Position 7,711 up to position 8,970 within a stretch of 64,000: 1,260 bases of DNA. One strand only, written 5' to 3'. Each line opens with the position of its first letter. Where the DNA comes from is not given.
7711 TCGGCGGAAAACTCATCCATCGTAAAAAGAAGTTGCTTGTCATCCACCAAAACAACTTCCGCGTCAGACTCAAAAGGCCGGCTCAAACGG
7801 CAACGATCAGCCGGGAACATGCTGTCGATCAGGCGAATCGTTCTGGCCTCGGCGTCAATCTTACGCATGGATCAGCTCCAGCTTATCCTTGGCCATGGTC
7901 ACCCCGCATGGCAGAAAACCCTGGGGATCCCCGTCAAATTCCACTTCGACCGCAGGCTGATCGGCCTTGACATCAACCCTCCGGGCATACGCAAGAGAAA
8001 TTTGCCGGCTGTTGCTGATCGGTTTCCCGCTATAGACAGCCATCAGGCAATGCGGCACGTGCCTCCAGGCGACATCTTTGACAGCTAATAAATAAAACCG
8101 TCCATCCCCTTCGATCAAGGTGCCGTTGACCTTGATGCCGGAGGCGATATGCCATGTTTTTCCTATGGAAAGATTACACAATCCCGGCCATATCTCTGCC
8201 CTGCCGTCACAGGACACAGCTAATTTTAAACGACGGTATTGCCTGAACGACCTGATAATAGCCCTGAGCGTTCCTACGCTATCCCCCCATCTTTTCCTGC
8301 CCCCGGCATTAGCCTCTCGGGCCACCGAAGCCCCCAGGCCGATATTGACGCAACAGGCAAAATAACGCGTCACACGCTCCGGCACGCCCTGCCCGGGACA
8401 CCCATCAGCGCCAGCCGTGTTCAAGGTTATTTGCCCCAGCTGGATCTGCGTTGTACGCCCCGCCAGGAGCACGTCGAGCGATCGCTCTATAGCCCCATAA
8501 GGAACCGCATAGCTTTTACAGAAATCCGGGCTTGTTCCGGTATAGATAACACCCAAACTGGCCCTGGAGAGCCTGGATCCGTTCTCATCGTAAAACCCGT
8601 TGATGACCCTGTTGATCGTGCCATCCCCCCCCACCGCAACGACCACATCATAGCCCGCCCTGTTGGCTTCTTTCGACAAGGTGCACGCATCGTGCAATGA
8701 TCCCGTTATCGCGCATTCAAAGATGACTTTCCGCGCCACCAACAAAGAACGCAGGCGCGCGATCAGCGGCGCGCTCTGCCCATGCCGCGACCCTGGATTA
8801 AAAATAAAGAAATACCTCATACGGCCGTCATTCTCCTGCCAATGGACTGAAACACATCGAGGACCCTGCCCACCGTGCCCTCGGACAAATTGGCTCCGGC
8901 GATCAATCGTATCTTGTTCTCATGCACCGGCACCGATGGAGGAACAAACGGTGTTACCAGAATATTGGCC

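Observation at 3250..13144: Unusual 9-gene overlapped lipid-type biosynthetic operon (Spt-like AOS + ACP + KAS + SDR + lipid kinase + PurM-like + OYE + UbiA + radical SAM/SPASM) under a MarR regulator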

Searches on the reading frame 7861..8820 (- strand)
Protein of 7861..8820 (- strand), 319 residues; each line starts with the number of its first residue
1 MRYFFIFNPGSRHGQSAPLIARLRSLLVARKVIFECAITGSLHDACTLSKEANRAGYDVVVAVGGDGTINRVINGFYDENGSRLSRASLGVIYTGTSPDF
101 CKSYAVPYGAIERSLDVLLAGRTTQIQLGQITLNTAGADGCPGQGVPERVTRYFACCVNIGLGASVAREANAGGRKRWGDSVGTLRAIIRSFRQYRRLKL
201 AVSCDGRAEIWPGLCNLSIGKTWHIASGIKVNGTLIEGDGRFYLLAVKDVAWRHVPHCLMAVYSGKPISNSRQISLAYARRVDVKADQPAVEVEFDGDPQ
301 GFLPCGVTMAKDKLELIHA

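Call 3: search_protein_families(library=pfam, proteins=[window:7861-8820:-])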
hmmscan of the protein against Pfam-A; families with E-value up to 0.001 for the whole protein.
window:7861-8820:- (319 aa): 2 families
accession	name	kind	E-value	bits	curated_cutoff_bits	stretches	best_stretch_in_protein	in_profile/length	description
PF00781.29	DAGK_cat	-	3.2e-21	75.7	23.6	1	3-131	2-125/125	Diacylglycerol kinase catalytic domain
PF19279.4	YegS_C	-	1.8e-10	41.2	27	1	158-317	3-157/158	YegS C-terminal NAD kinase beta sandwich-like domain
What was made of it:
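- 7861..8820 (-): DAGK-fold (YegS/DgkB-like) lipid kinase with the GGDGT motif. Pfam DAGK_cat 75.7 bits and YegS_C 41.2 bits (call 3).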

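Call 4: search_protein_families(library=ncbifam, proteins=[window:7861-8820:-])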
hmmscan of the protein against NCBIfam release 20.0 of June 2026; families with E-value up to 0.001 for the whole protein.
window:7861-8820:- (319 aa): 11 families
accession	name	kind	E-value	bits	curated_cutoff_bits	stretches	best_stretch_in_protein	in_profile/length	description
NF009874.0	PRK13337.1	equivalog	1.2e-21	77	385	1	32-132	34-129/305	diacylglycerol kinase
NF009603.0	PRK13055.1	subfamily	5.9e-21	74.7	342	1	5-132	7-131/335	diacylglycerol kinase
TIGR00147.1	TIGR00147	subfamily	3.3e-20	72.2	118.65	1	2-314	3-290/296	YegS/Rv2252/BmrU family lipid kinase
NF009604.0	PRK13057.1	equivalog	6.1e-20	71.4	274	2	3-131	11-129/302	lipid kinase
NF008882.0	PRK11914.1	equivalog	4.6e-17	62.1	302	1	6-315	14-299/306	diacylglycerol kinase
NF009602.0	PRK13054.1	equivalog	2.8e-14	52.9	284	1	42-299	42-273/301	lipid kinase YegS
NF009605.0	PRK13059.1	equivalog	2.1e-13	49.9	313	1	50-132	50-127/295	putative lipid kinase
NF002033.0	PRK00861.1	subfamily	7e-13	47.9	293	1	5-128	16-131/328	putative lipid kinase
TIGR03702.1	lip_kinase_YegS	equivalog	1.5e-11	44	387.45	1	37-134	33-127/295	lipid kinase YegS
NF009025.0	PRK12361.1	equivalog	4.3e-06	25.2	505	1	31-126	271-363/546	hypothetical protein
NF040993.1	MamU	equivalog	1.2e-05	24.8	400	1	19-131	22-127/296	lipid kinase MamU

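Call 82: search_solved_structures(query=window:7861-8820:-, max_evalue=0.00001)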
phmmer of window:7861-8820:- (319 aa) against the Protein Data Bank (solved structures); distinct sequences matched with E-value up to 0.00001: 4.
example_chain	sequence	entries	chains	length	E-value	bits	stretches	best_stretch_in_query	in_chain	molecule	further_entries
2qv7_A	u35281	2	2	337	7.1e-13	51.9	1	26-132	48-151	Diacylglycerol Kinase DgkB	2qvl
2jgr_A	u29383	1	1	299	2.8e-09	40.1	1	29-143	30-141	YEGS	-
2bon_A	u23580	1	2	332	3.5e-09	39.8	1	29-143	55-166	LIPID KINASE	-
2p1r_A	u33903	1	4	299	2.2e-08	37.2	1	26-139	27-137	Lipid kinase yegS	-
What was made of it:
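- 7861..8820 (-): Best solved relative is DgkB (call 82).
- The kinase is nearest to DgkB/YegS lipid kinases (call 82).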
